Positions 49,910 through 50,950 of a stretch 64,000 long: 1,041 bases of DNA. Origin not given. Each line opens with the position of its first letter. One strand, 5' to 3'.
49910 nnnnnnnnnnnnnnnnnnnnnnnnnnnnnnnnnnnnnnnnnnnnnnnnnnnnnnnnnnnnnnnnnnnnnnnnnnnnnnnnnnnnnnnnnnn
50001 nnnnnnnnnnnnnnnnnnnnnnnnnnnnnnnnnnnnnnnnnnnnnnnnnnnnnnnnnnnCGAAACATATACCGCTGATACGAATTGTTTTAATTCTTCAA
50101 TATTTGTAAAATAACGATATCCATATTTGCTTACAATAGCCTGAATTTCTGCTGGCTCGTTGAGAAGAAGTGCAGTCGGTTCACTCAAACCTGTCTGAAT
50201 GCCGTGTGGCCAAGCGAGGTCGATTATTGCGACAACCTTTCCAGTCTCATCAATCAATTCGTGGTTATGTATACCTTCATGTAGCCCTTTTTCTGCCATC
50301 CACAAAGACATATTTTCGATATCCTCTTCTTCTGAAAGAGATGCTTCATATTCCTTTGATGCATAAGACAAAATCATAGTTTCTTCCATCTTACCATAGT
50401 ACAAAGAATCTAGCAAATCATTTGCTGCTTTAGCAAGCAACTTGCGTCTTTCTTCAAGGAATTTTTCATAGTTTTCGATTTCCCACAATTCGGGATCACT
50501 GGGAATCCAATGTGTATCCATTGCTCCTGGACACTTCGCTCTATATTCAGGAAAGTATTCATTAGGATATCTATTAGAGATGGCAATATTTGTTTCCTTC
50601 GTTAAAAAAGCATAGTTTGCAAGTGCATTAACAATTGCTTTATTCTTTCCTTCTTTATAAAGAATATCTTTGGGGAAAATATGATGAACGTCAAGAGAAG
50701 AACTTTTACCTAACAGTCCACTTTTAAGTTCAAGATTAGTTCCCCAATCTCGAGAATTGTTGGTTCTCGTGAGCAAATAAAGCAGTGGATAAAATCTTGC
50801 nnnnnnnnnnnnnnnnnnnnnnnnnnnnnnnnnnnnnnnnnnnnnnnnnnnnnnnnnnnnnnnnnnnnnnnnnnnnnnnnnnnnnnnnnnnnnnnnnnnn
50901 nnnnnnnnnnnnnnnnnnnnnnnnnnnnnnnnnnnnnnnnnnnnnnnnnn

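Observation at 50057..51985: Orphan GmrSD-type defence gene wedged between a glycan-utilisation cluster and smpB-ssrA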

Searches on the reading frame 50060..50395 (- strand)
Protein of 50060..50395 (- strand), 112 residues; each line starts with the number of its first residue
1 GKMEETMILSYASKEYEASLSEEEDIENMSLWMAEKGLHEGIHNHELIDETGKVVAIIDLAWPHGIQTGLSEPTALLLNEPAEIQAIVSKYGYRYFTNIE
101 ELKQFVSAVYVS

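Call 11: search_protein_families(library=pfam, proteins=[window:50060-50395:-], max_evalue=10)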
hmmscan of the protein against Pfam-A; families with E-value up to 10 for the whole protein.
window:50060-50395:- (112 aa): 0 families

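Call 12: search_solved_structures(query=window:50060-50395:-, max_evalue=10, show_alignments=3)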
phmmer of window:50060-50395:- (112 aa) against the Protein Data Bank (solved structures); distinct sequences matched with E-value up to 10: 3.
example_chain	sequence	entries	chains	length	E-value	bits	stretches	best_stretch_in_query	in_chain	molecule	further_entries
4ylc_A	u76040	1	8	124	1.1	13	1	45-94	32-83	Heat shock protein Hsp20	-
4yl9_A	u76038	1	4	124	1.1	13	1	45-94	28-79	Heat shock protein Hsp20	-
4ylb_A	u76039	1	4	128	1.2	12.9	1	45-94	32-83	Heat shock protein Hsp20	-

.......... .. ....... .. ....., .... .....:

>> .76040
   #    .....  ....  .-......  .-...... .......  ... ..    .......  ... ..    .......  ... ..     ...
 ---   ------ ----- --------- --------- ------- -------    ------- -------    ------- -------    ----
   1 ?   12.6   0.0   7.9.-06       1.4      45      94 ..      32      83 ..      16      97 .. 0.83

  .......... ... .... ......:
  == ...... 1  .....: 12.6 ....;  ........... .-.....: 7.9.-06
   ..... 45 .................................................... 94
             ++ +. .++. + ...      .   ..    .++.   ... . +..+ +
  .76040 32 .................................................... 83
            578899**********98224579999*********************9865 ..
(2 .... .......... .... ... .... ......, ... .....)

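Call 14: find_homologous_proteins(query=window:50060-50332:-, max_evalue=0.01)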
Query seq(91 aa) (91 aa): 1 proteins with E <= 0.01 among 2 candidates.
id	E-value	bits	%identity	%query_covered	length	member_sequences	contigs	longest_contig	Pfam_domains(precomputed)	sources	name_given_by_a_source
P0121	2.2e-21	94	52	93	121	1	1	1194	-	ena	-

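Call 22: search_protein_representatives(protein=window:50060-50332:-)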
Query: 91 residues. Proteins with E-value up to 0.001 (for the whole library): 411; up to 1e-10: 151; up to 1e-30: 0. The best 150 are listed.
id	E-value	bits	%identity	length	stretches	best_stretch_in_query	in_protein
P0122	8.3e-28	112.6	65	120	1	3-90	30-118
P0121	7.1e-22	93.6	52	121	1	1-85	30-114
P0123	2.0e-21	92.2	69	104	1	27-90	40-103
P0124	2.8e-21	91.7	54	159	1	4-83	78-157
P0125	5.5e-21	90.8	50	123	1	6-87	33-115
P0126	9.6e-21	90.0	49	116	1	1-89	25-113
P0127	1.2e-19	86.5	61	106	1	3-69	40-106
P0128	1.7e-19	86.0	54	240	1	2-85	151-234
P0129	1.6e-18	82.9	45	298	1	2-87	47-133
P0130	3.2e-18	81.9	47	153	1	1-87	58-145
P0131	8.2e-18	80.6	49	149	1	5-86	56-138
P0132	9.0e-18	80.5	48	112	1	6-84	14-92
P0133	1.7e-17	79.6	46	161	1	5-88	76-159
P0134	2.9e-17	78.9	48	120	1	5-86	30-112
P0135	3.0e-17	78.8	48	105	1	1-89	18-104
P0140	1.8e-16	76.3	41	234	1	1-86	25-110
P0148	6.1e-16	74.6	39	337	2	1-86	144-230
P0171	9.5e-15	70.8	43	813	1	1-86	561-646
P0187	1.0e-13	67.6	42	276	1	7-86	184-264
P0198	2.5e-13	66.3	45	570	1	2-85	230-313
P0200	2.6e-13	66.3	46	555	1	2-86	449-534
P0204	3.5e-13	65.9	44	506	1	7-87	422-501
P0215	6.7e-13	64.9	46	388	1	2-86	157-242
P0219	7.7e-13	64.7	40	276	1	1-86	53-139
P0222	1.1e-12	64.3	40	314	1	1-87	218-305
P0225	2.0e-12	63.4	40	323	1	1-86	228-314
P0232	3.5e-12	62.6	42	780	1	7-87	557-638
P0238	5.0e-12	62.1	41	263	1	5-86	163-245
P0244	8.9e-12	61.3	45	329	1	1-88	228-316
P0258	2.2e-11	60.1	44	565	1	2-85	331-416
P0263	4.1e-11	59.2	40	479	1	1-86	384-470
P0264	4.3e-11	59.1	39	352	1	1-89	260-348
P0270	8.8e-11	58.2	37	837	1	7-88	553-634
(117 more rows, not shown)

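Call 23: search_protein_families(library=pfam, proteins=[P0129, P0148, P0171, P0198, P0200, P0204, P0215, P0258, P0263, P0264], max_evalue=0.01)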
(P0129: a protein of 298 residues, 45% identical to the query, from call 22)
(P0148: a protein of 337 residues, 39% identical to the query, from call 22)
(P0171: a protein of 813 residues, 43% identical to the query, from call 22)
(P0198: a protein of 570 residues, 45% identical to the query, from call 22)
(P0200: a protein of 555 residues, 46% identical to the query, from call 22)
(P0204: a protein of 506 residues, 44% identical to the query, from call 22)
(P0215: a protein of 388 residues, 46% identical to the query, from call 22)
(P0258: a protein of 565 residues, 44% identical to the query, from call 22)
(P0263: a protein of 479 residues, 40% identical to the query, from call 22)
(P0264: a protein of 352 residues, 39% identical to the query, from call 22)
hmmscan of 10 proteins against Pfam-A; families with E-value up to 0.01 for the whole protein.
P0129 (298 aa): 1 family
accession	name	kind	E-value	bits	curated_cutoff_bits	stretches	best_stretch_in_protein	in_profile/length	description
PF18899.5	DUF5655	-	5e-07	30.2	24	1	167-270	5-108/109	Domain of unknown function (DUF5655)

P0148 (337 aa): 0 families

P0171 (813 aa): 2 families
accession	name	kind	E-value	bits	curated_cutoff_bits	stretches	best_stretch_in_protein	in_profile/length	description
PF03235.19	GmrSD_N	-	1.5e-29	104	33.2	1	5-216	1-198/199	GmrSD restriction endonuclease, N-terminal domain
PF04326.19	SLFN_AlbA_2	-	4.4e-17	63.1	25.3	1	666-798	1-117/118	Schlafen, AlbA_2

P0198 (570 aa): 4 families
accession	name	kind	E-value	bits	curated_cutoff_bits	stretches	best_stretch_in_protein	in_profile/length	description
PF00069.31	Pkinase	-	1.7e-35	123.1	31.7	1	332-530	1-195/263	Protein kinase domain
PF07714.23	PK_Tyr_Ser-Thr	-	5.8e-22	78.7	23.1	1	336-532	5-205/258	Protein tyrosine and serine/threonine kinase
PF01636.29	APH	-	9.9e-05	22.6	23.2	1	336-452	3-111/239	Phosphotransferase enzyme family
PF03109.22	ABC1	-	0.0029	17.2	22.9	1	403-481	141-217/244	ABC1 atypical kinase-like domain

P0200 (555 aa): 1 family
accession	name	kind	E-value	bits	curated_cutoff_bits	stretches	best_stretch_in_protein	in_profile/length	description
PF03235.19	GmrSD_N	-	0.0041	17.7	33.2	1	66-95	169-198/199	GmrSD restriction endonuclease, N-terminal domain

P0204 (506 aa): 2 families
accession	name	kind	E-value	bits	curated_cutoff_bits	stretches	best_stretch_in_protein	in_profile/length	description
PF07510.16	GmrSD_C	-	0.00065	20.1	23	1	282-349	50-109/138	GmrSD restriction endonucleases, C-terminal domain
PF03235.19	GmrSD_N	-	0.0012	19.4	33.2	1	25-73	143-197/199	GmrSD restriction endonuclease, N-terminal domain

P0215 (388 aa): 0 families

P0258 (565 aa): 0 families

P0263 (479 aa): 1 family
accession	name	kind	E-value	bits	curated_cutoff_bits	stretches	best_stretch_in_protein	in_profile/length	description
PF03235.19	GmrSD_N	-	2.8e-24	86.8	33.2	1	3-202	14-198/199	GmrSD restriction endonuclease, N-terminal domain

P0264 (352 aa): 0 families

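Call 49: predict_structure(alignment_id=A4)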
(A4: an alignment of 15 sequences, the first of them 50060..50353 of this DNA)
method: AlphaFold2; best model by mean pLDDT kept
length: 98 residues; sequences in the alignment: 15
mean_pLDDT: 91.1   pTM: 0.80
mean pLDDT of the five models: 91.1, 89.5, 88.9, 88.2, 85.1
residues with pLDDT >= 90: 82; 70-90: 10; 50-70: 6; < 50: 0
segments of 3 or more residues with pLDDT < 50: none
pLDDT, mean of each block of 10 residues (from residue 1): 71 95 95 95 95 86 94 95 95 90
secondary structure, 60 per line:
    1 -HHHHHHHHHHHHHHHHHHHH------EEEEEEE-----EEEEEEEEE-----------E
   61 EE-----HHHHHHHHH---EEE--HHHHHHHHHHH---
elements in order: H2-21 E28-34 E40-48 E60-62 H68-76 E80-82 H85-95

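Call 51: fold_search(model_id=the predicted structure, library=pdb)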
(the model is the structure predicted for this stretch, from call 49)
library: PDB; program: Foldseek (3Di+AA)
matches with E <= 10: 73; with E <= 0.001: 0
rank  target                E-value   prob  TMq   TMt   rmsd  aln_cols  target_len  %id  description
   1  1f1z_A                5.1e-01  0.09  0.29  0.14  14.7       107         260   16  TNSA, a catalytic component of the TN7 transposition system (released 2000-06-28)
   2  9nl3_A                9.9e-01  0.23  0.45  0.05   8.9        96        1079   11  Structure of R2 retrotransposon protein from Taeniopygia guttata initiating target-primed reverse transcription (released 2025-06-18)
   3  7lo5_C                1.4e+00  0.14  0.36  0.05   4.9        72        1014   21  cryoEM structure DrdV-DNA complex (released 2021-03-17)
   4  3odh_B                1.4e+00  0.08  0.34  0.21   9.2       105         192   11  Structure of OkrAI/DNA complex (released 2010-10-06)
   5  8bao_B                1.5e+00  0.15  0.41  0.14   6.5        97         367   12  Dysgonamonadaceae bacterium CRISPR ancillary nuclease 2 (released 2022-11-30)
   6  9dou_A                1.6e+00  0.14  0.44  0.06   9.2       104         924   14  Taeniopygia guttata R2 retrotransposon (R2Tg) initiating target-primed reverse transcription (released 2025-05-21)
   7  3dnx                  1.6e+00  0.09  0.33  0.25   4.7        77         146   12  SPO1766 protein of unknown function from Silicibacter pomeroyi. (released 2008-09-02)
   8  3gr1_H                2.5e+00  0.05  0.21  0.13   5.2        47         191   15  Periplasmic domain of the T3SS inner membrane protein PrgH from S.typhimurium (fragment 170-392) (released 2009-05-19)
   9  7lo5_D                3.1e+00  0.07  0.33  0.05   5.1        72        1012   21  cryoEM structure DrdV-DNA complex (released 2021-03-17)
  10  8bao_A                3.6e+00  0.09  0.41  0.14   6.6        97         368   12  Dysgonamonadaceae bacterium CRISPR ancillary nuclease 2 (released 2022-11-30)
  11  5iud_A                3.6e+00  0.04  0.28  0.04  12.2        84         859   10  Human DNA polymerase alpha in binary complex with a DNA:DNA template-primer (released 2016-04-13)
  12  7mdz_HH               3.6e+00  0.02  0.20  0.13   5.7        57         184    9  80S rabbit ribosome stalled with benzamide-CHX (released 2021-09-01)
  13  6p4o_D                3.8e+00  0.08  0.33  0.08   3.4        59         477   14  Complex of XPB helicase with Bax1 endonuclease from Sulfurisphaera tokodaii at 3.15 Angstroms resolution (released 2020-06-03)
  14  8pfa_A                3.8e+00  0.04  0.22  0.17   7.2        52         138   15  X-ray structure of the Thermus thermophilus K167R mutant of the PilF-GSPIIB domain in the c-di-GMP bound state (released 2024-06-26)
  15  4kvm_E                3.8e+00  0.03  0.20  0.15   8.5        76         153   13  The NatA (Naa10p/Naa15p) amino-terminal acetyltransferase complex bound to a bisubstrate analog (released 2013-07-31)
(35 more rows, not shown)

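Call 64: search_protein_families(library=pfam, proteins=[P0222, P0225, P0244, P0264, P0187, P0238, P0140, P0219, P0232, P0270], max_evalue=0.01)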
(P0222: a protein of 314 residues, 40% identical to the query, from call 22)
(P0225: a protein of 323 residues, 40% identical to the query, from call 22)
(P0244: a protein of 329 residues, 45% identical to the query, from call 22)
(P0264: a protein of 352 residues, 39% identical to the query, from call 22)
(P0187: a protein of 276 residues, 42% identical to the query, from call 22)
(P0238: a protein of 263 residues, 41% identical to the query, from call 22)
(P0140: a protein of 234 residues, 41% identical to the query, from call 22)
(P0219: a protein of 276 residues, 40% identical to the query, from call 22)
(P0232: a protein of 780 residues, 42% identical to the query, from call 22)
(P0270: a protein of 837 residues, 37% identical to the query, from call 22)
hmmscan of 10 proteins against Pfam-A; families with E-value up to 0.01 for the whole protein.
P0222 (314 aa): 0 families

P0225 (323 aa): 0 families

P0244 (329 aa): 0 families

P0264 (352 aa): 0 families

P0187 (276 aa): 0 families

P0238 (263 aa): 1 family
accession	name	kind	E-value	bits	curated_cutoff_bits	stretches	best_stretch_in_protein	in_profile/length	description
PF03235.19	GmrSD_N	-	4.1e-21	76.4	33.2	1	5-98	2-78/199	GmrSD restriction endonuclease, N-terminal domain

P0140 (234 aa): 1 family
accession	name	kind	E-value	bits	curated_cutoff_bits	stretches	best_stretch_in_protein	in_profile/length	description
PF08378.17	NERD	-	7.2e-09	36.6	22.1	1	151-227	5-77/111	Nuclease-related domain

P0219 (276 aa): 0 families

P0232 (780 aa): 1 family
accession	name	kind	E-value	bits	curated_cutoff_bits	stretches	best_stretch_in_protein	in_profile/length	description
PF03235.19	GmrSD_N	-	1.4e-25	91.1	33.2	1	3-208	1-197/199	GmrSD restriction endonuclease, N-terminal domain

P0270 (837 aa): 1 family
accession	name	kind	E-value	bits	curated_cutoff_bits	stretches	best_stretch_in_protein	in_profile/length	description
PF03235.19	GmrSD_N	-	3e-26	93.2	33.2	1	4-211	2-198/199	GmrSD restriction endonuclease, N-terminal domain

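Call 66: fold_search(model_id=the predicted structure, library=viral)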
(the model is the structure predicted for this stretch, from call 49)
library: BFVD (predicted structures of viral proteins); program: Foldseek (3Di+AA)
matches with E <= 10: 194; with E <= 0.001: 0
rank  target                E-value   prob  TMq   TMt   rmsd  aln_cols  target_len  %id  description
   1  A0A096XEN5            4.9e-02  0.97  0.53  0.42   2.7        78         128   12  Uncharacterized protein [Escherichia phage phi191]
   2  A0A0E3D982            6.8e-02  0.91  0.55  0.21   4.9       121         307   11  Uncharacterized protein [Bacillus phage BCP8-2]
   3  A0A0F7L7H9            1.3e-01  0.84  0.56  0.52   4.4       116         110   12  DUF559 domain-containing protein [uncultured marine virus]
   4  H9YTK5                1.7e-01  0.30  0.37  0.37   5.6        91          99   14  (no name in the UniProt tables at hand)
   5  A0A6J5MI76            1.9e-01  0.63  0.51  0.43   4.9       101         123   11  VRR-NUC domain containing protein [uncultured Caudovirales phage]
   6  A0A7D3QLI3            2.3e-01  0.66  0.51  0.18   4.7       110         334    8  (no name in the UniProt tables at hand)
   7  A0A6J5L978            2.8e-01  0.23  0.37  0.25  14.9       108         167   17  Uncharacterized protein [uncultured Caudovirales phage]
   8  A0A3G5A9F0            3.0e-01  0.28  0.35  0.09   5.1        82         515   15  Uncharacterized protein [Hyperionvirus sp.]
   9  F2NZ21                3.2e-01  0.60  0.51  0.28   4.3       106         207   14  Complete DpAV4 genome [Diadromus pulchellus ascovirus 4a]
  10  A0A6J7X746            3.9e-01  0.51  0.49  0.22   5.0       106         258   12  DUF559 domain-containing protein [uncultured Caudovirales phage]
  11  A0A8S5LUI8            4.8e-01  0.18  0.40  0.30   8.0        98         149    9  DNA repair protein MmcB-like [Podoviridae sp. ctrub15]
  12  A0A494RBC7            5.1e-01  0.13  0.29  0.21   7.1        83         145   13  (no name in the UniProt tables at hand)
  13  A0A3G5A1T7            6.2e-01  0.16  0.36  0.23   8.8        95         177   14  Uncharacterized protein [Gaeavirus sp.]
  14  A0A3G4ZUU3            6.2e-01  0.13  0.27  0.13   7.6        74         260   19  GIY-YIG-like endonuclease [Edafosvirus sp.]
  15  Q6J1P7                7.1e-01  0.28  0.49  0.20   4.9        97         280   11  Gp30 [Burkholderia phage BcepC6B]
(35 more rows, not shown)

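Call 74: search_protein_families(library=phrogs, proteins=[window:50060-50353:-], max_evalue=1)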
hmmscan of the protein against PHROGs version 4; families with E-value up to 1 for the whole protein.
window:50060-50353:- (98 aa): 1 family
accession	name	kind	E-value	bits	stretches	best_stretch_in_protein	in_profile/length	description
phrog_2419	-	unknown function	0.015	16.7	1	66-96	10-40/67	-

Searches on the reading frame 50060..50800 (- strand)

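Call 11: search_protein_families(library=pfam, proteins=[window:50060-50800:-], max_evalue=10)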
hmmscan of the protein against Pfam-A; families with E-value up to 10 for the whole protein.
window:50060-50800:- (247 aa): 1 family
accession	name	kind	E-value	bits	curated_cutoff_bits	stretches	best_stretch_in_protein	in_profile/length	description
PF07510.16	GmrSD_C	-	0.00026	21.3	23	1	18-90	40-110/138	GmrSD restriction endonucleases, C-terminal domain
